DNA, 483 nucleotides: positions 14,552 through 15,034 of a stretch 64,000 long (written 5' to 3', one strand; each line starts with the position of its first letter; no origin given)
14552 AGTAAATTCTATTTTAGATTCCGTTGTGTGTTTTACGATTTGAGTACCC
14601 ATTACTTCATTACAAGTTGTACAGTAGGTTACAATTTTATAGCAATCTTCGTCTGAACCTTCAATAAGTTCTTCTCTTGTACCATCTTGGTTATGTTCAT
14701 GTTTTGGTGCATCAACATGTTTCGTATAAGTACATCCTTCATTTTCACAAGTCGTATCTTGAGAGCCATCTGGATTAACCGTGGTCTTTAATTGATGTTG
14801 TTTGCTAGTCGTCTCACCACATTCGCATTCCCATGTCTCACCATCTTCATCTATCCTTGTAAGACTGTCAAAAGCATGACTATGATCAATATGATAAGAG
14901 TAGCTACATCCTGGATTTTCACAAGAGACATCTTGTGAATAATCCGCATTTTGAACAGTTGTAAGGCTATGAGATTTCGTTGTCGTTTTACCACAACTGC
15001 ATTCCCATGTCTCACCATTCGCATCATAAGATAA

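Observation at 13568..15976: Extracytoplasmic protein with about eight tandem Cys4/His-rich modules (novel metal-binding repeat?)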

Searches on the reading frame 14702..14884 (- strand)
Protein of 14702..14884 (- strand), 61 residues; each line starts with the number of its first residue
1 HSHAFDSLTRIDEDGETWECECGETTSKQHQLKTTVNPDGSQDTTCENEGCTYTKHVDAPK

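Call 21: search_protein_representatives(alignment_id=A1)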
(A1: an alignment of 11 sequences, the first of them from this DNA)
Query: 11 sequences, 61 profile positions. Proteins with E-value up to 0.001 (for the whole library): 85; up to 1e-10: 38; up to 1e-30: 21. The best 85 are listed.
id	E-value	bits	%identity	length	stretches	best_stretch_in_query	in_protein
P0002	1.3e-128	435.2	-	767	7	1-60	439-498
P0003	7.4e-98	336.7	-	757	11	1-60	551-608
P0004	7.6e-96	330.3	-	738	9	1-59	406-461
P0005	5.9e-94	324.2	-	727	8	1-60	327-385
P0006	5.0e-81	282.8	-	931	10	1-61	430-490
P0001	1.2e-77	271.9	-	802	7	1-60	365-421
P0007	1.2e-72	255.9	-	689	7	1-60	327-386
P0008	2.0e-72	255.3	-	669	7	1-59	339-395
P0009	2.6e-69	245.3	-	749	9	1-58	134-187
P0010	2.5e-65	232.5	-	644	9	1-60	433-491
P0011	1.2e-64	230.3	-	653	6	1-60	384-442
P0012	1.9e-62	223.3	-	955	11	1-58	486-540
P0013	1.0e-56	205.0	-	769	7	1-60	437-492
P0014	3.0e-53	193.8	-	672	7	1-58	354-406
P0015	1.9e-47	175.3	-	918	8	4-60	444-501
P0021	5.2e-31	122.6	-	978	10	1-60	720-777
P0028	3.3e-15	72.0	-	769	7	1-60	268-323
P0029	3.0e-14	68.9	-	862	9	1-59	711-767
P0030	4.3e-14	68.4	-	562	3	1-58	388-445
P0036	9.4e-13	64.1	-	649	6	18-59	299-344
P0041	4.4e-10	55.6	-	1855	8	4-60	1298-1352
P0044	5.3e-09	52.1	-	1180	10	2-55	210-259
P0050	8.6e-08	48.2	-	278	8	3-59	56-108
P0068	8.4e-05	38.7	-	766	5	5-60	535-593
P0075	2.0e-04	37.4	-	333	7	3-39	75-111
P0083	9.4e-04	35.3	-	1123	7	3-39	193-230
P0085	9.7e-04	35.2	-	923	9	3-59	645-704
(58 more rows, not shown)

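Call 26: search_protein_families(library=pfam, proteins=[P0085, P0075, P0050, P0044, P0036, P0083, P0068, P0003, P0021, P0029], max_evalue=0.01)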
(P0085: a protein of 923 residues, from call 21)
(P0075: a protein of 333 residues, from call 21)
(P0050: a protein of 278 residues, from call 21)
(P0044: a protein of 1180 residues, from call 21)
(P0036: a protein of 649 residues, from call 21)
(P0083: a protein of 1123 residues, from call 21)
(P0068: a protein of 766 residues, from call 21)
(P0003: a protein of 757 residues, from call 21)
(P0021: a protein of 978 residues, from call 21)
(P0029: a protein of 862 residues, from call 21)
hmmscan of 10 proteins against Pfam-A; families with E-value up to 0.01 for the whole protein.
P0085 (923 aa): 1 family
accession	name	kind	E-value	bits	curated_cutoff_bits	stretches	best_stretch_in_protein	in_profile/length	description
PF13306.12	LRR_5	-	3.5e-44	150.2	27.7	2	76-195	10-122/127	BspA type Leucine rich repeat region (6 copies)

P0075 (333 aa): 3 families
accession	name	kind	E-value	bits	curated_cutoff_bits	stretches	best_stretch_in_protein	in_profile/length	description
PF19132.5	DUF5815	-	9.6e-07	29.4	25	0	266-299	9-43/155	Family of unknown function (DUF5815)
PF09082.15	DUF1922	-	0.0043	17.6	30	0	116-131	14-29/56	Domain of unknown function (DUF1922)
PF24469.2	F54D1_6_C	-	0.0044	17.6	27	0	152-185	38-69/75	F54D1.6, C-terminal Sushi-like domain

P0050 (278 aa): 0 families

P0044 (1180 aa): 0 families

P0036 (649 aa): 2 families
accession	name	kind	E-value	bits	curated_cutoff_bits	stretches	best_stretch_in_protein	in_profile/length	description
PF01783.29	Ribosomal_L32p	-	0.00034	21.2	21.3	1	70-107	15-54/56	Ribosomal L32p protein family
PF09151.16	DUF1936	-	0.00071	19.7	25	0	461-479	14-34/34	Domain of unknown function (DUF1936)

P0083 (1123 aa): 1 family
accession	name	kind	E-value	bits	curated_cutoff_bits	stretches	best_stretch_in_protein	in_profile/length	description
PF20578.4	aBig_2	-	1.8e-37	127.5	27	2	912-978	21-87/89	Atrophied bacterial Ig domain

P0068 (766 aa): 2 families
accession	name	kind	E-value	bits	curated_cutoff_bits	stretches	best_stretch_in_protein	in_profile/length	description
PF04231.19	Endonuclease_1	-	6.5e-36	124.7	25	1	85-283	8-235/235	Endonuclease I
PF18868.7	zf-C2H2_3rep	-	0.004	18.3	30.8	0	652-728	33-110/126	Zinc finger C2H2-type, 3 repeats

P0003 (757 aa): 0 families

P0021 (978 aa): 7 families
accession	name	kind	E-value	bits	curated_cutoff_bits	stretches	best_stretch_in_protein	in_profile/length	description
PF19079.5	CFSR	-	9.8e-10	38.9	27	1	617-633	9-25/49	Collagen-flanked surface repeat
PF08271.17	Zn_Ribbon_TF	-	6.9e-08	32.4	29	0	204-222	12-28/43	TFIIB zinc-binding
PF02207.25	zf-UBR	-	6.9e-07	29.7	25.2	0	760-811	7-58/69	Putative zinc finger in N-recognin (UBR box)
PF08274.17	Zn_Ribbon_YjdM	-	6.3e-05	23.4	30.8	0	691-702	17-28/30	PhnA Zinc-Ribbon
PF10058.14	Zn_ribbon_10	-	0.00047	20.3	24.2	0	432-456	29-53/54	ER junction formation factor lunapark, zinc ribbon finger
PF13451.12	zf_Tbcl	-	0.0016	18.8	24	0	290-307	2-19/48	Probable treble clef domain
PF07754.17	HVO_2753_ZBP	-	0.0056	16.9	33.2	0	824-843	10-29/46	Small zinc finger protein HVO_2753-like, Zn-binding pocket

P0029 (862 aa): 0 families

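Call 31: find_homologous_proteins(query=A3, max_evalue=0.00001)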
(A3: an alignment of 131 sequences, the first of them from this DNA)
Query A3 (131 sequences): 6 candidates shared short words with the query, none scored E <= 0.00001.

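Call 37: find_encoding_contigs(protein=P0008, flank=10000, max_places=2)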
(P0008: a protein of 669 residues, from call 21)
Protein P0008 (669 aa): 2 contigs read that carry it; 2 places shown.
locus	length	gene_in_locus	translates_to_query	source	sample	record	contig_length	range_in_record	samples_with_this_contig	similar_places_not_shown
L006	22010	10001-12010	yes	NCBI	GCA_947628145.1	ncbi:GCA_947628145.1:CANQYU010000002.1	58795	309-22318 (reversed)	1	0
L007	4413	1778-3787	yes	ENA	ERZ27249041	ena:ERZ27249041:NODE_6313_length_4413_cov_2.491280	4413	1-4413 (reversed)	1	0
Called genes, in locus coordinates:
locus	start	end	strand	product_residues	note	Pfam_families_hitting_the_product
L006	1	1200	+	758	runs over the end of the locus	-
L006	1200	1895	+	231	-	-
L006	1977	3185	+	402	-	PF01938:TRAM, PF05958:tRNA_U5-meth_tr (weak), PF02475:TRM5-TYW2_MTfase (weak), PF03602:Cons_hypoth95 (weak), PF13847:Methyltransf_31 (weak), PF05958:tRNA_U5-meth_tr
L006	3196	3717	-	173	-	PF20122:DUF6512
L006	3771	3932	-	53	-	PF00830:Ribosomal_L28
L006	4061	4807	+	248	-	-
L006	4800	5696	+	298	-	-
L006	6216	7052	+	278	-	-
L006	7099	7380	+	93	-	PF06265:YutD-like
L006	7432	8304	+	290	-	-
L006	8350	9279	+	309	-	PF27663:Spore_coat_YutH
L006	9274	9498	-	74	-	PF01106:NifU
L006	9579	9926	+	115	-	PF00575:S1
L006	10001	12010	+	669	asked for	-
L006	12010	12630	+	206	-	-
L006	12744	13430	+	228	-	-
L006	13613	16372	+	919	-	PF12733:Cadherin-like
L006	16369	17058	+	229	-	PF00717:Peptidase_S24 (weak)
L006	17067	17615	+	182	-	-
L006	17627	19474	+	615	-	-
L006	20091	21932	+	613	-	PF13589:HATPase_c_3, PF02518:HATPase_c (weak), PF00183:HSP90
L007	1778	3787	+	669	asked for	-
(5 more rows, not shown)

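Call 38: find_encoding_contigs(protein=P0009, flank=10000, max_places=2)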
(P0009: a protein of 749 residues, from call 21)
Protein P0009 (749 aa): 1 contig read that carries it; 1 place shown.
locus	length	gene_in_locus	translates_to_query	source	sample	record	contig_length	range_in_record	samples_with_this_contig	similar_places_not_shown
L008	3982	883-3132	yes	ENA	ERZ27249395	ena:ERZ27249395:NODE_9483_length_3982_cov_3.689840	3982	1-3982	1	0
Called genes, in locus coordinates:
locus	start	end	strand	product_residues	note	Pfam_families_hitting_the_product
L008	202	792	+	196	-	PF00953:Glycos_transf_4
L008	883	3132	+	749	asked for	-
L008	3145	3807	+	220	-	-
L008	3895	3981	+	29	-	?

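Call 40: find_encoding_contigs(protein=P0021, flank=10000, max_places=2)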
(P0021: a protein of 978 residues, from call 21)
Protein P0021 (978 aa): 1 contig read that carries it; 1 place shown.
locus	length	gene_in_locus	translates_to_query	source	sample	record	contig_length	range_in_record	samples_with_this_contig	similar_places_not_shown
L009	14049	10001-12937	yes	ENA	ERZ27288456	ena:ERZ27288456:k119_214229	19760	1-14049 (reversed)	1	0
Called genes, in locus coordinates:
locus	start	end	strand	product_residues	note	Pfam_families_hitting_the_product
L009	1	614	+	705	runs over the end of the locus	PF03415:Peptidase_C11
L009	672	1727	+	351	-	-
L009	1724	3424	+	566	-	PF13365:Trypsin_2 (weak)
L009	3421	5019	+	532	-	-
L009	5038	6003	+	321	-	-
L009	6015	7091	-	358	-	PF00535:Glycos_transf_2, PF07719:TPR_2 (faint)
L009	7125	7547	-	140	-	PF18573:BclA_C (weak)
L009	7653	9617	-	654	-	PF00239:Resolvase, PF07508:Recombinase, PF13408:Zn_ribbon_recom (weak)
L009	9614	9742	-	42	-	-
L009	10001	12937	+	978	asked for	PF08271:Zn_Ribbon_TF (faint), PF19079:CFSR (faint), PF02207:zf-UBR (faint)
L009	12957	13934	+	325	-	-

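Call 41: find_encoding_contigs(protein=P0028, flank=10000, max_places=2)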
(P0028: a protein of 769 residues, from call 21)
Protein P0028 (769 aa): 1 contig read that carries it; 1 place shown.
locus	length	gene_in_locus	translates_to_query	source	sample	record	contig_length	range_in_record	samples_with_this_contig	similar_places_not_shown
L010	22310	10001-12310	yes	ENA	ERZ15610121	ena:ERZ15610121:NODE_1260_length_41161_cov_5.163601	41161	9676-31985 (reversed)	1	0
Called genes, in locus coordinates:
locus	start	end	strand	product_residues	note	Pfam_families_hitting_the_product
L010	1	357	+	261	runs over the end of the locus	PF01476:LysM (weak)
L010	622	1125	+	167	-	-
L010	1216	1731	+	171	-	-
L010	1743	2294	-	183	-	PF01327:Pep_deformylase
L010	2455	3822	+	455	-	PF09479:Flg_new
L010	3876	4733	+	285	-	PF01745:IPT, PF13238:AAA_18 (faint), PF01715:IPPT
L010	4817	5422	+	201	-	-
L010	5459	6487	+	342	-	PF17231:DUF5305 (weak)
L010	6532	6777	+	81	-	PF14069:SpoVIF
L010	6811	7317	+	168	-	PF00293:NUDIX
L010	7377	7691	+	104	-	-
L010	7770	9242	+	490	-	PF09547:SpoIVA_ATPase, PF20438:SpoIVA_middle, PF20439:SpoIVA_C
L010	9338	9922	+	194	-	-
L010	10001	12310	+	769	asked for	-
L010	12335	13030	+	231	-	-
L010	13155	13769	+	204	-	-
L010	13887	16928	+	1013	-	PF12733:Cadherin-like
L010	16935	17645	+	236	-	PF00717:Peptidase_S24 (weak)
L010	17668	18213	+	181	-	-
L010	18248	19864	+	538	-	-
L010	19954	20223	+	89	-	-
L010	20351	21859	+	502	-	PF01381:HTH_3, PF07022:Phage_CI_repr (weak), PF12844:HTH_19, PF13443:HTH_26 (weak), PF13560:HTH_31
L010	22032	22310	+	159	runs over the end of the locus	PF01797:Y1_Tnp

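Call 42: find_encoding_contigs(protein=P0030, flank=10000, max_places=2)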
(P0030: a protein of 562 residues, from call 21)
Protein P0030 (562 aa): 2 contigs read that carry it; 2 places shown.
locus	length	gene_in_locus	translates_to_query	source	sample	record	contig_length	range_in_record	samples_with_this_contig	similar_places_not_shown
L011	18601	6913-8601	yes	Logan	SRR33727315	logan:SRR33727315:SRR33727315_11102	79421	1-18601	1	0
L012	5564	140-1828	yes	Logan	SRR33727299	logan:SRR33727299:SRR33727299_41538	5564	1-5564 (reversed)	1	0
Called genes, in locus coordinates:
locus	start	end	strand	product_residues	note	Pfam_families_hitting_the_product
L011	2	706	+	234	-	?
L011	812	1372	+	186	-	-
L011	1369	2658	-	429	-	PF01943:Polysacc_synt, PF01554:MatE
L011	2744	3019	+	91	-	PF13797:Post_transc_reg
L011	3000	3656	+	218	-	PF13483:Lactamase_B_3, PF12706:Lactamase_B_2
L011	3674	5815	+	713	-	PF13328:HD_4, PF04607:RelA_SpoT, PF02824:TGS, PF19296:RelA_AH, PF28438:RelA_RIS, PF13291:ACT_4 (weak)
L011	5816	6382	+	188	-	-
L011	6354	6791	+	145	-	PF02580:Tyr_Deacylase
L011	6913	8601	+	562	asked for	-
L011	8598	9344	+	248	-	-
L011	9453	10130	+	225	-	-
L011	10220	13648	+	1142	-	PF12733:Cadherin-like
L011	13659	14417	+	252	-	PF00717:Peptidase_S24 (weak)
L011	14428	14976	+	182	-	-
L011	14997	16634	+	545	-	-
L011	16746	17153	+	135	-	PF04472:SepF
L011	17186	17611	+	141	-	PF05103:DivIVA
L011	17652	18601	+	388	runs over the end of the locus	-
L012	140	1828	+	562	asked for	-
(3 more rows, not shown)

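Call 60: search_protein_families(library=ncbifam, proteins=[P0085, P0075, P0050, P0044, P0036, P0003, P0008, P0021, P0029, P0041], max_evalue=0.01)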
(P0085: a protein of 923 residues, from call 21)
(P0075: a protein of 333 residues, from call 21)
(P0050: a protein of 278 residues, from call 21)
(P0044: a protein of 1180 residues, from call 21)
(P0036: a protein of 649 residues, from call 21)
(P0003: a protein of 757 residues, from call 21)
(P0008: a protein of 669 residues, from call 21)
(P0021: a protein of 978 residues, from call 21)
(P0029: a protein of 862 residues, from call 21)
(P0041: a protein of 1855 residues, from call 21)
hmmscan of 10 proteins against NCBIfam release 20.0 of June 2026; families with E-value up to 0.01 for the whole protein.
P0085 (923 aa): 4 families
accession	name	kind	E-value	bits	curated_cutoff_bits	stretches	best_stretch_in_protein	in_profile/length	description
NF047961.1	adhesin_HupY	equivalog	2.5e-19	68.9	1250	2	73-148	183-251/978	leucine-rich repeat adhesin HupY/LrrG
NF045861.1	glide_Gli349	exception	1.3e-09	35.4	1750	1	155-225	2681-2750/3169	gliding machinery surface structure protein Gli349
NF041636.1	slam_lipo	equivalog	0.00039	20.7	80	0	714-767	14-60/154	Slam-dependent surface lipoprotein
TIGR03980.1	prismane_assoc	subfamily_domain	0.0014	18.6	44.95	0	625-645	25-44/58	hybrid cluster protein-associated redox disulfide domain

P0075 (333 aa): 11 families
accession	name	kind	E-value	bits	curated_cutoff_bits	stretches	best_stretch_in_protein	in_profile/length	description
NF006837.0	PRK09357.1-2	equivalog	1e-09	37.5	575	1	287-333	378-424/428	dihydroorotase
TIGR00857.1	pyrC_multi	subfamily_domain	3.5e-09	36.1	279.05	1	286-332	364-410/412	dihydroorotase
NF006841.0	PRK09357.2-2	equivalog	2.2e-08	33.2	640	1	285-332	371-418/421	dihydroorotase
NF003271.0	PRK04250.1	equivalog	2.6e-06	26.3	405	1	285-331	342-388/407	dihydroorotase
NF006843.0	PRK09357.2-4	equivalog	4.1e-05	22.6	786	1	287-333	376-422/431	dihydroorotase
NF006845.0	PRK09357.2-6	equivalog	4.8e-05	22.2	728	1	287-333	381-427/428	dihydroorotase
NF006844.0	PRK09357.2-5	equivalog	7.5e-05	21.9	701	1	286-332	375-421/422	dihydroorotase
NF005791.0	PRK07627.1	equivalog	0.00016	20.8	442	1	287-332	378-423/425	dihydroorotase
NF005751.0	PRK07575.1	equivalog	0.00021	19.9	529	1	289-333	378-422/440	dihydroorotase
NF006839.0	PRK09357.1-4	equivalog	0.002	16.8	576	1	289-332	379-421/422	dihydroorotase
NF006836.0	PRK09357.1-1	equivalog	0.0078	15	538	0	286-331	379-424/432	dihydroorotase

P0050 (278 aa): 0 families

P0044 (1180 aa): 0 families

P0036 (649 aa): 3 families
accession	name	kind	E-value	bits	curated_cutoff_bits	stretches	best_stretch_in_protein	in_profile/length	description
TIGR01031.1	rpmF_bact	equivalog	2.5e-05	24.5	22.6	1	70-107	15-55/56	50S ribosomal protein L32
NF045961.1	MAG5150_fam_LP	equivalog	0.00057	19.4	80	1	1-48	1-47/331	MAG5150 family histidine triad lipoprotein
NF053838.1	hit_Bd0108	equivalog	0.0027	18.2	40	0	315-362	13-57/94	predatory lifecycle switch protein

P0003 (757 aa): 0 families

P0008 (669 aa): 0 families

P0021 (978 aa): 4 families
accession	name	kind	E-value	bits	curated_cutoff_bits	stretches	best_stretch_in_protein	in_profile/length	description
NF050000.1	IS1_IS1595_Zn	domain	2.6e-05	24.7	28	0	442-456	16-30/34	IS1/IS1595 family N-terminal zinc-binding domain-containing protein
TIGR04203.1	RPT_S_cricet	repeat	0.00028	21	60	0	618-643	5-25/38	TIGR04203-type repeat-containing surface protein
NF048018.1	IS256_N_4Cys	domain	0.00031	21.3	27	0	295-304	2-11/31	transposase-like zinc-binding domain-containing protein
NF045720.1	rubredox_RCKP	subfamily_domain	0.0067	16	45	0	765-775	3-13/34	RCKP-type rubredoxin-like domain-containing protein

P0029 (862 aa): 0 families

P0041 (1855 aa): 1 family
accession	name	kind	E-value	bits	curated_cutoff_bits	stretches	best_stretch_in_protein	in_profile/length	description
TIGR04203.1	RPT_S_cricet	repeat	1.2e-07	31.8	60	1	1442-1460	5-23/38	TIGR04203-type repeat-containing surface protein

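Call 85: search_solved_structures(query=A3, max_evalue=10, show_alignments=3)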
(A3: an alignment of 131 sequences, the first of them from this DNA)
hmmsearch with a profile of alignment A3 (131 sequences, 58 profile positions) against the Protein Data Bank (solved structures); distinct sequences matched with E-value up to 10: 17.
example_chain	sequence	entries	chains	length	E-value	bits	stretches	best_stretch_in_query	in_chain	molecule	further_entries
4c2m_I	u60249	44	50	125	0.00051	23.2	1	19-57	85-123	DNA-DIRECTED RNA POLYMERASE I SUBUNIT RPA12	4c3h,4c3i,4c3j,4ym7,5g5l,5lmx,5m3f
7aoc_I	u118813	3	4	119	0.038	17.2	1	19-55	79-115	DNA-directed RNA polymerase I subunit RPA12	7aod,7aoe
1wj2_A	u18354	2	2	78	0.096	15.9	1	42-57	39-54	Probable WRKY transcription factor 4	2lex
5ke6_A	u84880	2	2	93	0.25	14.6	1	17-54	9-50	Krueppel-like factor 4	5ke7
5ke8_A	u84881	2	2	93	0.25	14.6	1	17-54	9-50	Krueppel-like factor 4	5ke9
5kea_A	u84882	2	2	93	0.25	14.6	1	17-54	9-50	Krueppel-like factor 4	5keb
2wbs_A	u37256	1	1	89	0.27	14.5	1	17-54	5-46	KRUEPPEL-LIKE FACTOR 4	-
2wbu_A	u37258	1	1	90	0.27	14.5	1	17-54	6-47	KRUEPPEL-LIKE FACTOR 4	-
2eln_A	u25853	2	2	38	0.35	14.1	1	41-55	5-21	Zinc finger protein 406 | Zinc finger protein ZFAT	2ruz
4m9e_A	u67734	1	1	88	0.36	14.1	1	17-54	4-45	Krueppel-like factor 4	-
6vtx_A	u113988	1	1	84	0.43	13.8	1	19-54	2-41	Krueppel-like factor 4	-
1tf3_A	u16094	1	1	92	0.43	13.8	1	22-57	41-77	TRANSCRIPTION FACTOR IIIA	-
1pvm_A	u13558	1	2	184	0.52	13.6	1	35-55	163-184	conserved hypothetical protein Ta0289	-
2qh1_A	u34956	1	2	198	0.53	13.5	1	35-55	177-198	Hypothetical protein Ta0289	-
2mf8_A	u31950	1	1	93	0.62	13.3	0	41-53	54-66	Myelin transcription factor 1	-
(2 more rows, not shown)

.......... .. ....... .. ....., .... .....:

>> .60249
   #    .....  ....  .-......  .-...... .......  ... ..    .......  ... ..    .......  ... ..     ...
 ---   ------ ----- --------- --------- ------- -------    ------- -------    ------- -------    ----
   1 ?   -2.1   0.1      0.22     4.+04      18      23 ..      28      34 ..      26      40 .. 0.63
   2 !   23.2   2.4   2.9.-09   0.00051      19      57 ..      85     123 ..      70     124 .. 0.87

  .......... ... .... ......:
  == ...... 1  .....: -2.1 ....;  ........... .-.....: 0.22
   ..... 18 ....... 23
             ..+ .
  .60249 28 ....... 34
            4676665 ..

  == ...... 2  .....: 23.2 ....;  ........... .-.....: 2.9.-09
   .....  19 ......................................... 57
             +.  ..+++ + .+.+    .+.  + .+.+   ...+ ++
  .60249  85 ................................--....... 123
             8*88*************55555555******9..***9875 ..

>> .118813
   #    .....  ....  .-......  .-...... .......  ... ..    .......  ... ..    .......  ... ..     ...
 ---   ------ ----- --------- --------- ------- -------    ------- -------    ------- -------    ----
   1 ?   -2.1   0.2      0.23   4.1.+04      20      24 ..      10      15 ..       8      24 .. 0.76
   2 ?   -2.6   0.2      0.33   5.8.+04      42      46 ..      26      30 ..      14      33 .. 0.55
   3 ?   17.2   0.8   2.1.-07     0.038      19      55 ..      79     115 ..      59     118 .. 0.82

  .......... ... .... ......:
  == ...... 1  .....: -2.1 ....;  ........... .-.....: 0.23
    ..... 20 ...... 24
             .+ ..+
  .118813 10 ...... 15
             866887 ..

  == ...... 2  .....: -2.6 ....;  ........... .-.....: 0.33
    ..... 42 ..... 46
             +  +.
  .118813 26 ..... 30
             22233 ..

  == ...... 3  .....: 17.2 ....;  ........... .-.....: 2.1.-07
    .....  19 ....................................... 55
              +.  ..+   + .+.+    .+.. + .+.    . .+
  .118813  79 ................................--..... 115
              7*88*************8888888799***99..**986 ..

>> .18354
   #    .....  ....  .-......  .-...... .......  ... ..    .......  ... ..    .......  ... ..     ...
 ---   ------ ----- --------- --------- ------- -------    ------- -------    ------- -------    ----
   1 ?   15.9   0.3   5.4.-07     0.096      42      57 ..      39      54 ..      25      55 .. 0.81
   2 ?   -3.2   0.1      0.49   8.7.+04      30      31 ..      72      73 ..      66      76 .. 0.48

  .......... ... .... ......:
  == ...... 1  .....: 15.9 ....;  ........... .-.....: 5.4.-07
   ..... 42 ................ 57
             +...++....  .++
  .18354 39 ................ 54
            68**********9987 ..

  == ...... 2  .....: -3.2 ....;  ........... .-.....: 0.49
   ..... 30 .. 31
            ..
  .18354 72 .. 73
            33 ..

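Call 86: search_protein_families(library=pfam, alignment_id=A3, max_evalue=0.1)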
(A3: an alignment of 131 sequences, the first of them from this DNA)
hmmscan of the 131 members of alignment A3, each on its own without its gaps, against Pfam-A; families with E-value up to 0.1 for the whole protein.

A. member 1, seq(58 aa): 0 families

B. families by the number of members that match (of 131 scanned): 60 families (the first 25 are shown)
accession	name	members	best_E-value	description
PF09151.16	DUF1936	9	5.6e-05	Domain of unknown function (DUF1936)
PF03107.22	C1_2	6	9.8e-05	C1 domain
PF02207.25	zf-UBR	6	0.001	Putative zinc finger in N-recognin (UBR box)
PF02150.21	Zn_ribbon_RPB9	6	0.0032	RNA polymerases M/15 Kd subunit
PF04606.18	Ogr_Delta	6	0.026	Ogr/Delta-like zinc finger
PF05207.18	Zn_ribbon_CSL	4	0.00023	CSL zinc finger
PF12523.13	DUF3725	4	0.00067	Protein of unknown function (DUF3725)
PF02891.26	zf-MIZ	4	0.021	MIZ/SP-RING zinc finger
PF23455.1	DUF7129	3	0.017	Domain of unknown function (DUF7129)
PF09082.15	DUF1922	3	0.047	Domain of unknown function (DUF1922)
PF13895.12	Ig_2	2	0.0031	Immunoglobulin domain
PF24749.2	DUF7695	2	0.0035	Domain of unknown function (DUF7695)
PF08274.17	Zn_Ribbon_YjdM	2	0.0037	PhnA Zinc-Ribbon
PF23451.1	Zn_ribbon_PaaD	2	0.0059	PaaD zinc beta ribbon domain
PF07282.18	Cas12f1-like_TNB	2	0.0091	Cas12f1-like, TNB domain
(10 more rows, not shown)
